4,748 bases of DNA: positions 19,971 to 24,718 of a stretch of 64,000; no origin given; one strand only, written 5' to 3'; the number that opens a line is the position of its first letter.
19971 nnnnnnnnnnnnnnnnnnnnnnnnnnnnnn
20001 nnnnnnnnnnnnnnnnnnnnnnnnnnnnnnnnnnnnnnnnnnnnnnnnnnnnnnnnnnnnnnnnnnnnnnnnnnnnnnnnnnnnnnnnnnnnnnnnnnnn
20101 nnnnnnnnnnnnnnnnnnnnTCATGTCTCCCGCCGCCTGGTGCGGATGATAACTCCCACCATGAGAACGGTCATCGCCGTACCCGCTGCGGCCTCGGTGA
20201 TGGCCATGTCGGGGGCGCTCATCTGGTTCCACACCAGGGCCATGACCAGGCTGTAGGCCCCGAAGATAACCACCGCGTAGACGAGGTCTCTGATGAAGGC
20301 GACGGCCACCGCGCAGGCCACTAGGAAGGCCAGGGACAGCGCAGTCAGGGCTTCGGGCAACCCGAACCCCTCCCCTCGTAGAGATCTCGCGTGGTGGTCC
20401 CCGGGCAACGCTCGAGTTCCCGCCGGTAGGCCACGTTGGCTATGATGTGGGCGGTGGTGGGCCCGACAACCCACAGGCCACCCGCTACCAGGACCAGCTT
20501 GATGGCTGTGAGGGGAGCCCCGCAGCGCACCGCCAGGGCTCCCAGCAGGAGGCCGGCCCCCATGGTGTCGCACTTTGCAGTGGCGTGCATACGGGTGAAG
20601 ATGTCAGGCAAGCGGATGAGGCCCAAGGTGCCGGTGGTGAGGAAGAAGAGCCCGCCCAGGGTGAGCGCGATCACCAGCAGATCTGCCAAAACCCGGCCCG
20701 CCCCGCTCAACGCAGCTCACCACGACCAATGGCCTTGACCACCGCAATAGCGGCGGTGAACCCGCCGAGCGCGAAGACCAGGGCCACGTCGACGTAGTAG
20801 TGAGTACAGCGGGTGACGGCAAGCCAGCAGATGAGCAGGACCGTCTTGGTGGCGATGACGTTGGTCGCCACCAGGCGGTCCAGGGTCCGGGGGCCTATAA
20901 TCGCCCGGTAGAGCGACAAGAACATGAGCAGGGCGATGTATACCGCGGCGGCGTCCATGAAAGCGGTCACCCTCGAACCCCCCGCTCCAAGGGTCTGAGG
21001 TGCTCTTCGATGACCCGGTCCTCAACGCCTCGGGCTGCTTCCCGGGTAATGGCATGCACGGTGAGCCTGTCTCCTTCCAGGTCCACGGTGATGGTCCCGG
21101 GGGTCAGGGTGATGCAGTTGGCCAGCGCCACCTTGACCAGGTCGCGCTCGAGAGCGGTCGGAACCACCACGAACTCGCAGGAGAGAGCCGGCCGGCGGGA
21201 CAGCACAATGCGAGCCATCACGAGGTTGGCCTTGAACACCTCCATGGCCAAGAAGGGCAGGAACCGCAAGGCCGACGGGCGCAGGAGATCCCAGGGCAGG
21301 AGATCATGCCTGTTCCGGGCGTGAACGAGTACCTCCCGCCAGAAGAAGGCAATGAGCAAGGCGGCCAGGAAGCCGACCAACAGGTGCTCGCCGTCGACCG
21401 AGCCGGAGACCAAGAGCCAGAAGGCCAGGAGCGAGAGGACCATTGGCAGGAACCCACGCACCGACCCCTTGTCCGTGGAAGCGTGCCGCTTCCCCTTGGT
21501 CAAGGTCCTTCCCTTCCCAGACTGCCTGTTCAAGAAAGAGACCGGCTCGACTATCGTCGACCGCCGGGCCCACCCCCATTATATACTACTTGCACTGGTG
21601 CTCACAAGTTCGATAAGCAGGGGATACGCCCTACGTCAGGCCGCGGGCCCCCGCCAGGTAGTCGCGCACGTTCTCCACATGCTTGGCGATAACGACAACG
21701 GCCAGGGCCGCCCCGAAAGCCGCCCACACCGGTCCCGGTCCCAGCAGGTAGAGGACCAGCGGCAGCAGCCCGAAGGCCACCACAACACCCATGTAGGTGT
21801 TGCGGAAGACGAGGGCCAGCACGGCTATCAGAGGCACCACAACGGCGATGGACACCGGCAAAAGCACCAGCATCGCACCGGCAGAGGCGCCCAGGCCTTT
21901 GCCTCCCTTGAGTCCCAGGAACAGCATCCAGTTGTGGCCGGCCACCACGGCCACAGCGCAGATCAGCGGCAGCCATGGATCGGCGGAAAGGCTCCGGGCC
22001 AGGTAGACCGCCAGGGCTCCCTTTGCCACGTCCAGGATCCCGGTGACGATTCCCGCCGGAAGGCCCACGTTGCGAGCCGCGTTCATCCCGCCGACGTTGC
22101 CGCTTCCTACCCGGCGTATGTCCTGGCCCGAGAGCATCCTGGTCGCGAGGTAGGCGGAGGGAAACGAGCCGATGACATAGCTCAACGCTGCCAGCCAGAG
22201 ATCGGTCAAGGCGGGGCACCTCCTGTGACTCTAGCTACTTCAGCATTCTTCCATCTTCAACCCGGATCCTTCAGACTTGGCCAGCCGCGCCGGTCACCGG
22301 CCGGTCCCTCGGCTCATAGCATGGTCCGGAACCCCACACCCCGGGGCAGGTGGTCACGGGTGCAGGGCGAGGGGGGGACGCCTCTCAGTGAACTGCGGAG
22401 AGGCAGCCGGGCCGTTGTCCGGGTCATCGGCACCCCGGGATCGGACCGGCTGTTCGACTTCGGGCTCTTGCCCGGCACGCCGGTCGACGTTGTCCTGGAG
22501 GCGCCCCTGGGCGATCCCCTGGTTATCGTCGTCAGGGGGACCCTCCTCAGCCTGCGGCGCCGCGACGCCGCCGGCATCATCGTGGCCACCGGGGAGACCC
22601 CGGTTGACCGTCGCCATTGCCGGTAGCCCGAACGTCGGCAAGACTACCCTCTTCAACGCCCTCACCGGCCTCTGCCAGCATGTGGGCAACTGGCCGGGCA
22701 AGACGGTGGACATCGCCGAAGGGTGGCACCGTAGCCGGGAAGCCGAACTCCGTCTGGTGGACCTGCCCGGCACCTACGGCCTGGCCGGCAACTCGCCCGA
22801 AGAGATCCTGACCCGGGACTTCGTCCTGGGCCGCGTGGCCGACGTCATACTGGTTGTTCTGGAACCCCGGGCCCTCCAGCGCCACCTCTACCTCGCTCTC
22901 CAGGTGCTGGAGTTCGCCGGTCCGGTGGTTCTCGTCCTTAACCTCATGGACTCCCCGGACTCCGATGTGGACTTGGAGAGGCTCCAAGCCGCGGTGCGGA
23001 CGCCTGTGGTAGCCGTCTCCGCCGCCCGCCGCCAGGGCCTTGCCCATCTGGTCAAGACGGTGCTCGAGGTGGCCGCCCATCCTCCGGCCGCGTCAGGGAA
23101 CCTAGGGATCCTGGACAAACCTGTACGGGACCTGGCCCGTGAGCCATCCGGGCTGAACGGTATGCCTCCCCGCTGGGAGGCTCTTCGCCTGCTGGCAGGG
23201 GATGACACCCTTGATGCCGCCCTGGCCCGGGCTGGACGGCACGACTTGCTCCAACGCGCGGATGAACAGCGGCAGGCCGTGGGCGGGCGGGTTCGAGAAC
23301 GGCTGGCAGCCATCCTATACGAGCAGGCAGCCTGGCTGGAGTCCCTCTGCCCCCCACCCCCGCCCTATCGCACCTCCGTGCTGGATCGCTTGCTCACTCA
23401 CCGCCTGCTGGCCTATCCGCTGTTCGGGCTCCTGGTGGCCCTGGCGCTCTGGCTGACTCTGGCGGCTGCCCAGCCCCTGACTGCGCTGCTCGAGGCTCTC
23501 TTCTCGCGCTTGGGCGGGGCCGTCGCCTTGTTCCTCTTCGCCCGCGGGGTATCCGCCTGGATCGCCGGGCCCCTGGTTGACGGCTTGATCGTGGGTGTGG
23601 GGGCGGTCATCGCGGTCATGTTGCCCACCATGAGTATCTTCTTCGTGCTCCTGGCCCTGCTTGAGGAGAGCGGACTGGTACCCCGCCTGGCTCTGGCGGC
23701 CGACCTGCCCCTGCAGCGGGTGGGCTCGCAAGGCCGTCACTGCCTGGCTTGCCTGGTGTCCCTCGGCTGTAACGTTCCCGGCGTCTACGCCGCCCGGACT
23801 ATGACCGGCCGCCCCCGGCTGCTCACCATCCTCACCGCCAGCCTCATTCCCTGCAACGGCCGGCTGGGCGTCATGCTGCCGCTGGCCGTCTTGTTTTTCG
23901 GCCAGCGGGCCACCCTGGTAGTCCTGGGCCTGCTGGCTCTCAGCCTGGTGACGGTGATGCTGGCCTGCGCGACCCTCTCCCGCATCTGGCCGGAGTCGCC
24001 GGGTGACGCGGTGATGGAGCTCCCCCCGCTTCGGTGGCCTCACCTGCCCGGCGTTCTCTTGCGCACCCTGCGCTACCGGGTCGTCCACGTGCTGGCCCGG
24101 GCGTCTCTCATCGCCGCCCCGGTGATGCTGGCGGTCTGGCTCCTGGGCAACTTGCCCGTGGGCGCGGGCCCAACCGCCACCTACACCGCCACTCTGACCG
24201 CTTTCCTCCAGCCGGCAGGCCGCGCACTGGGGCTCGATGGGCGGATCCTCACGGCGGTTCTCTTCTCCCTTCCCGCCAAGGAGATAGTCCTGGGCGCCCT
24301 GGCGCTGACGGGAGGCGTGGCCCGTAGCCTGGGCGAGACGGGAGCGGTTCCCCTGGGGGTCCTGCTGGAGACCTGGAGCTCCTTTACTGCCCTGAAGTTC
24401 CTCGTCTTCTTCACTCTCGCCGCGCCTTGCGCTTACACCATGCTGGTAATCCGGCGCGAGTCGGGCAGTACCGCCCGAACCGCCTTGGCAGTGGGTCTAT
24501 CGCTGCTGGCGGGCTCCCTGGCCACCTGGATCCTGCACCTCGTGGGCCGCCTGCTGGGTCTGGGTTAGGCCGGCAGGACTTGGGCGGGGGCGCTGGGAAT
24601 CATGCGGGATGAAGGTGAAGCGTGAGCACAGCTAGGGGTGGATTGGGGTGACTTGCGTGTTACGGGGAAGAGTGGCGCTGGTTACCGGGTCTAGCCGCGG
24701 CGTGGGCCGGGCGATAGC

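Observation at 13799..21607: Mbh/Mbx-ordered Mrp (CPA3) cluster with three MrpD paralogs and no catalytic redox module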

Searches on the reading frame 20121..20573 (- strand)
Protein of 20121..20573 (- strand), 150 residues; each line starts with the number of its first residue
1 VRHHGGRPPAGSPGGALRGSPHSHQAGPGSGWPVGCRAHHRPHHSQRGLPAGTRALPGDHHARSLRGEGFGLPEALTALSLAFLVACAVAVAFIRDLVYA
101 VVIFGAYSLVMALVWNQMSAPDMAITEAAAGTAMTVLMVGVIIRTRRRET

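Call 4: search_protein_families(library=pfam, proteins=[window:20121-20573:-], max_evalue=0.01)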
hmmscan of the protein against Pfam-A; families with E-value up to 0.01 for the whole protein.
window:20121-20573:- (150 aa): 1 family
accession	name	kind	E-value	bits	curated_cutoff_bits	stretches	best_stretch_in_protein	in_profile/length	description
PF13244.11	MbhD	-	2.2e-15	57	27.2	1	82-147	1-67/67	MBH, subunit D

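Call 6: search_protein_families(library=ncbifam, proteins=[window:20121-20573:-], max_evalue=0.001)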
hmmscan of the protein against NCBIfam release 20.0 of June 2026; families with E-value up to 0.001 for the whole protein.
window:20121-20573:- (150 aa): 9 families
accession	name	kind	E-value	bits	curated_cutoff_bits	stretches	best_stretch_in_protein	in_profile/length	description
NF009159.0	PRK12504.1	equivalog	3.3e-17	63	141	1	78-148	8-79/178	DUF4040 domain-containing protein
NF009161.0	PRK12507.1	equivalog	5.6e-11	42.2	272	1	71-145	6-81/336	putative monovalent cation/H+ antiporter subunit B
NF006242.0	PRK08378.1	subfamily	1.3e-08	35.3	98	1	81-149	12-81/85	hypothetical protein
NF004923.0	PRK06280.1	equivalog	4.3e-07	30.2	80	1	82-148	10-77/79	hypothetical protein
NF009288.0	PRK12648.1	equivalog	1.4e-06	26.7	1104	1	76-139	608-672/954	monovalent cation/H+ antiporter subunit A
NF009287.0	PRK12647.1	equivalog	4.3e-06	25.5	937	1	80-147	604-671/773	putative monovalent cation/H+ antiporter subunit A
NF009286.0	PRK12646.1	equivalog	2.2e-05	23.2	1063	1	80-141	633-694/800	DUF4040 family protein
TIGR00940.1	2a6301s01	subfamily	2.4e-05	22.8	920.45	1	79-139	626-686/793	monovalent cation:proton antiporter subunit A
NF009289.0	PRK12649.1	equivalog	0.0006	18.3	1117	1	78-145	622-689/789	putative monovalent cation/H+ antiporter subunit A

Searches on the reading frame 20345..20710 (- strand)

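Call 4: search_protein_families(library=pfam, proteins=[window:20345-20710:-], max_evalue=0.01)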
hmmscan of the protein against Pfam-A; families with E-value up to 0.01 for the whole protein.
window:20345-20710:- (121 aa): 1 family
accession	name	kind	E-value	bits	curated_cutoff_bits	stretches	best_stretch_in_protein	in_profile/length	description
PF03334.19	PhaG_MnhG_YufB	-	2.4e-22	79.4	23.4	1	17-95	2-80/80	Na+/H+ antiporter subunit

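Call 6: search_protein_families(library=ncbifam, proteins=[window:20345-20710:-], max_evalue=0.001)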
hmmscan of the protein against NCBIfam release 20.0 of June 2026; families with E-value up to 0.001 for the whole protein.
window:20345-20710:- (121 aa): 13 families
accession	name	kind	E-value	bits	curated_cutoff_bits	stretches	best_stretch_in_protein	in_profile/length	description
NF009314.0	PRK12674.1-2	subfamily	1e-22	80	102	1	9-110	4-105/116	Na+/H+ antiporter subunit G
TIGR01300.1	CPA3_mnhG_phaG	equivalog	3e-16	59.5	63.1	1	19-102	5-90/97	monovalent cation/H(+) antiporter subunit G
NF009311.0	PRK12670.1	equivalog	4e-16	58.7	116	1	13-97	6-90/99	putative monovalent cation/H+ antiporter subunit G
NF009316.0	PRK12674.1-5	equivalog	9e-16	57.8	122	1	8-107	4-105/121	Na+/H+ antiporter subunit G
NF009320.0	PRK12675.1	equivalog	1e-15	58.1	128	1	15-99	6-90/104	putative monovalent cation/H+ antiporter subunit G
NF009313.0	PRK12674.1-1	equivalog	2.1e-13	50.3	151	1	8-103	4-101/140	Na+/H+ antiporter subunit G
NF009312.0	PRK12672.1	subfamily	1.3e-09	38.2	122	1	10-55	4-49/122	putative monovalent cation/H+ antiporter subunit G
NF009236.0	PRK12586.1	equivalog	2.1e-09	37.3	156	1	10-98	9-99/145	Na+/H+ antiporter subunit G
NF009237.0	PRK12587.1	equivalog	3.4e-09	36.8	158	1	8-98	6-97/118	Na+/H+ antiporter subunit G1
NF009235.0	PRK12585.1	equivalog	7.4e-08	31.9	273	1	12-96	9-94/197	putative monovalent cation/H+ antiporter subunit G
NF009317.0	PRK12674.2-1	equivalog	1.2e-07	31.9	107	1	13-92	7-86/105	Na+/H+ antiporter subunit G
NF009315.0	PRK12674.1-4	equivalog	1.6e-06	28.4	130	1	10-54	12-56/121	Na+/H+ antiporter subunit G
NF009238.0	PRK12592.1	equivalog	6.6e-06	26.1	170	1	7-59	5-58/126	putative monovalent cation/H+ antiporter subunit G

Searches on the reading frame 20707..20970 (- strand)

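Call 4: search_protein_families(library=pfam, proteins=[window:20707-20970:-], max_evalue=0.01)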
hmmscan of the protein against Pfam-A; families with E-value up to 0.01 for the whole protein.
window:20707-20970:- (87 aa): 1 family
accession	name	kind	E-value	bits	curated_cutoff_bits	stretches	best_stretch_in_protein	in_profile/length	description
PF04066.18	MrpF_PhaF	-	1.1e-10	42.2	23.3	1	31-81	2-52/53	Multiple resistance and pH regulation protein F (MrpF / PhaF)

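Call 6: search_protein_families(library=ncbifam, proteins=[window:20707-20970:-], max_evalue=0.001)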
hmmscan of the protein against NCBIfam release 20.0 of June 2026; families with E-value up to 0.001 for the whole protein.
window:20707-20970:- (87 aa): 14 families
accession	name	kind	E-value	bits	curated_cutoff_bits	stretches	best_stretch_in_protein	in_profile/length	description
NF009244.0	PRK12599.1-3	equivalog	2.1e-15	57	90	1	3-80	7-85/92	putative monovalent cation/H+ antiporter subunit F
NF004812.0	PRK06161.1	equivalog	3.2e-12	46.8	93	1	6-85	10-89/92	K+/H+ antiporter subunit F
NF009250.0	PRK12604.1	equivalog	4.3e-12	46.4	100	1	10-81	9-80/84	putative monovalent cation/H+ antiporter subunit F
NF009242.0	PRK12599.1-1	equivalog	2.2e-11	44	89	1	4-85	5-84/86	putative monovalent cation/H+ antiporter subunit F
NF009248.0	PRK12600.1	equivalog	9.6e-11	41.8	97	1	4-85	5-86/94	Na(+)/H(+) antiporter subunit F1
NF006243.0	PRK08381.1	equivalog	1.8e-09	37.9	79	1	10-68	11-70/89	putative monovalent cation/H+ antiporter subunit F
NF009243.0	PRK12599.1-2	equivalog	6.4e-09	36.4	95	1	9-83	9-86/91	putative monovalent cation/H+ antiporter subunit F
NF009247.0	PRK12599.1-6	equivalog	7.1e-09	36.1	100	1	4-85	6-87/89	putative monovalent cation/H+ antiporter subunit F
NF009246.0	PRK12599.1-5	equivalog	1.3e-08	35.4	92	1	10-79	8-77/83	putative monovalent cation/H+ antiporter subunit F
NF009249.0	PRK12603.1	equivalog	2.4e-08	34.2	81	1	13-80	11-79/90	putative monovalent cation/H+ antiporter subunit F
NF009300.0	PRK12657.1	equivalog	5.9e-08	32.9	103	1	5-85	10-90/100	putative monovalent cation/H+ antiporter subunit F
NF009245.0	PRK12599.1-4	equivalog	4.8e-07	30.1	114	1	6-80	12-86/121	cation:proton antiporter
NF005930.0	PRK07948.1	equivalog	6.7e-06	26.6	82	1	1-78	1-78/86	monovalent cation/H+ antiporter complex subunit F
NF009253.0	PRK12612.1-1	equivalog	6.2e-05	23.5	94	1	9-76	6-73/88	putative monovalent cation/H+ antiporter subunit F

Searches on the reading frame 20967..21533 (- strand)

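Call 4: search_protein_families(library=pfam, proteins=[window:20967-21533:-], max_evalue=0.01)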
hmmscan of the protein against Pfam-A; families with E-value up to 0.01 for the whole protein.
window:20967-21533:- (188 aa): 1 family
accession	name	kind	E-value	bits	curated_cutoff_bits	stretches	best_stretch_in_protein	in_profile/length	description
PF01899.21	MNHE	-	4.1e-32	111.4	27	1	33-178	2-134/145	Na+/H+ ion antiporter subunit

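Call 6: search_protein_families(library=ncbifam, proteins=[window:20967-21533:-], max_evalue=0.001)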
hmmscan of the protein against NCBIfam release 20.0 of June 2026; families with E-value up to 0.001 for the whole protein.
window:20967-21533:- (188 aa): 16 families
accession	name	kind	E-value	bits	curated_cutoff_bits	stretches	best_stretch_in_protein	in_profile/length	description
NF009295.0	PRK12652.1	equivalog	4.3e-24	85.4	290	1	18-180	162-321/368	monovalent cation/H+ antiporter subunit E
TIGR00942.1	2a6301s05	subfamily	4.1e-21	75.5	212.25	1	39-164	1-119/144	multicomponent Na+:H+ antiporter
NF006518.0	PRK08965.1-2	equivalog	6.5e-19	68.4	159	1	31-174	15-153/166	Na+/H+ antiporter subunit E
NF006519.0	PRK08965.1-3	equivalog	9e-18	64.6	190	1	32-167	7-137/158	Na+/H+ antiporter subunit E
NF009291.0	PRK12651.1-1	equivalog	8.4e-15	55.1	228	1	33-162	9-133/159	Na+/H+ antiporter subunit E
NF006244.0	PRK08382.1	equivalog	1.9e-14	54.2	226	1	33-166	40-178/201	putative monovalent cation/H+ antiporter subunit E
NF009292.0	PRK12651.1-3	equivalog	7.1e-14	52.1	213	1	35-165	11-136/158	Na+/H+ antiporter subunit E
NF006520.0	PRK08965.1-4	equivalog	8.8e-14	51.7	175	1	31-172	10-147/162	Na+/H+ antiporter subunit E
NF006245.0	PRK08383.1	subfamily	7.9e-13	48.6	192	1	32-171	8-147/168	putative monovalent cation/H+ antiporter subunit E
NF009240.0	PRK12596.1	equivalog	1.9e-11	44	277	1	31-182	10-155/171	putative monovalent cation/H+ antiporter subunit E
NF006521.0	PRK08965.1-5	equivalog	9.3e-11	41.6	141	1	20-172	7-154/180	Na+/H+ antiporter subunit E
NF005131.0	PRK06580.1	equivalog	5.8e-10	39.3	121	1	90-167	11-88/107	putative monovalent cation/H+ antiporter subunit E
NF004922.0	PRK06279.1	equivalog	1.4e-07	31.7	99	1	90-162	8-80/100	putative monovalent cation/H+ antiporter subunit E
NF006517.0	PRK08965.1-1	equivalog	4.6e-06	26.9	180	1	38-163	14-136/161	Na+/H+ antiporter subunit E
NF009293.0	PRK12651.1-4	equivalog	1.2e-05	25.4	195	1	33-162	15-146/173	Na+/H+ antiporter subunit E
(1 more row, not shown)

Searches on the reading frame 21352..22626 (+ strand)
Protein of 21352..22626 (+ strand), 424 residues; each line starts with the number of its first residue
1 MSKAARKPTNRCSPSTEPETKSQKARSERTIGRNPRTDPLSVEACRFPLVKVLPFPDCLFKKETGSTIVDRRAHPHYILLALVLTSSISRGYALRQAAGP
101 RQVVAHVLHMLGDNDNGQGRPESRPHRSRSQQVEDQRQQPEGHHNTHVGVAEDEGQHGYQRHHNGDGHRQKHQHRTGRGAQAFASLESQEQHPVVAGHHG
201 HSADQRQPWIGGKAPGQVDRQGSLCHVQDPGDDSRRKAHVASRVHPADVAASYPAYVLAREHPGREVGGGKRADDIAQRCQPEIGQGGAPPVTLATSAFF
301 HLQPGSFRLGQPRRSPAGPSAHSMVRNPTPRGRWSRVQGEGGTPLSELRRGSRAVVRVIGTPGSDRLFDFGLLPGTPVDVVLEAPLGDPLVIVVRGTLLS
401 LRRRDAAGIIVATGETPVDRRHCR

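Call 5: search_protein_families(library=pfam, proteins=[window:21352-22626:+], max_evalue=0.01)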
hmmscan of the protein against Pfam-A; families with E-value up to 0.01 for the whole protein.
window:21352-22626:+ (424 aa): 1 family
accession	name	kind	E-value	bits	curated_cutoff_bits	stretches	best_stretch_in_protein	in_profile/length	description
PF04023.20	FeoA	-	5e-15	55.8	23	1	344-412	2-73/74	FeoA domain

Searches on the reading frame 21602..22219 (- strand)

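Call 5: search_protein_families(library=pfam, proteins=[window:21602-22219:-, window:21631-22209:-], max_evalue=0.01)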
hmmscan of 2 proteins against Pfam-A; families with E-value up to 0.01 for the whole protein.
window:21602-22219:- (205 aa): 0 families

window:21631-22209:- (192 aa): 1 family
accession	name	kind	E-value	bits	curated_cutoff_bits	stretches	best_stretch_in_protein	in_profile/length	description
PF02660.20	G3P_acyltransf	-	5.9e-38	131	24.1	1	9-182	1-162/164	Glycerol-3-phosphate acyltransferase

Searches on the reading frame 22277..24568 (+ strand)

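Call 5: search_protein_families(library=pfam, proteins=[window:22277-24568:+], max_evalue=0.01)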
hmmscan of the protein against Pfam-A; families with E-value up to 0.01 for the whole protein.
window:22277-24568:+ (763 aa): 6 families
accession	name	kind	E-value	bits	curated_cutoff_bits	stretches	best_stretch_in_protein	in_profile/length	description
PF02421.24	FeoB_N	-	1e-46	158.7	27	1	111-261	2-155/156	Ferrous iron transport protein B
PF01926.29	MMR_HSR1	-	7.8e-19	68.3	21.9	1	111-222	1-112/113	50S ribosome-binding GTPase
PF07670.19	Gate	-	1.5e-12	48.3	29.6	2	447-536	3-100/104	Nucleoside recognition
PF07664.17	FeoB_C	-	1.2e-07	31.8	26.6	1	549-598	1-52/54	Ferrous iron transport protein B C terminus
PF17910.6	FeoB_Cyto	-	0.0026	18.6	23.4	1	294-349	22-75/90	FeoB cytosolic helical domain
PF09439.16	SRPRB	-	0.0038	17.1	25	1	111-181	5-71/178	Signal recognition particle receptor beta subunit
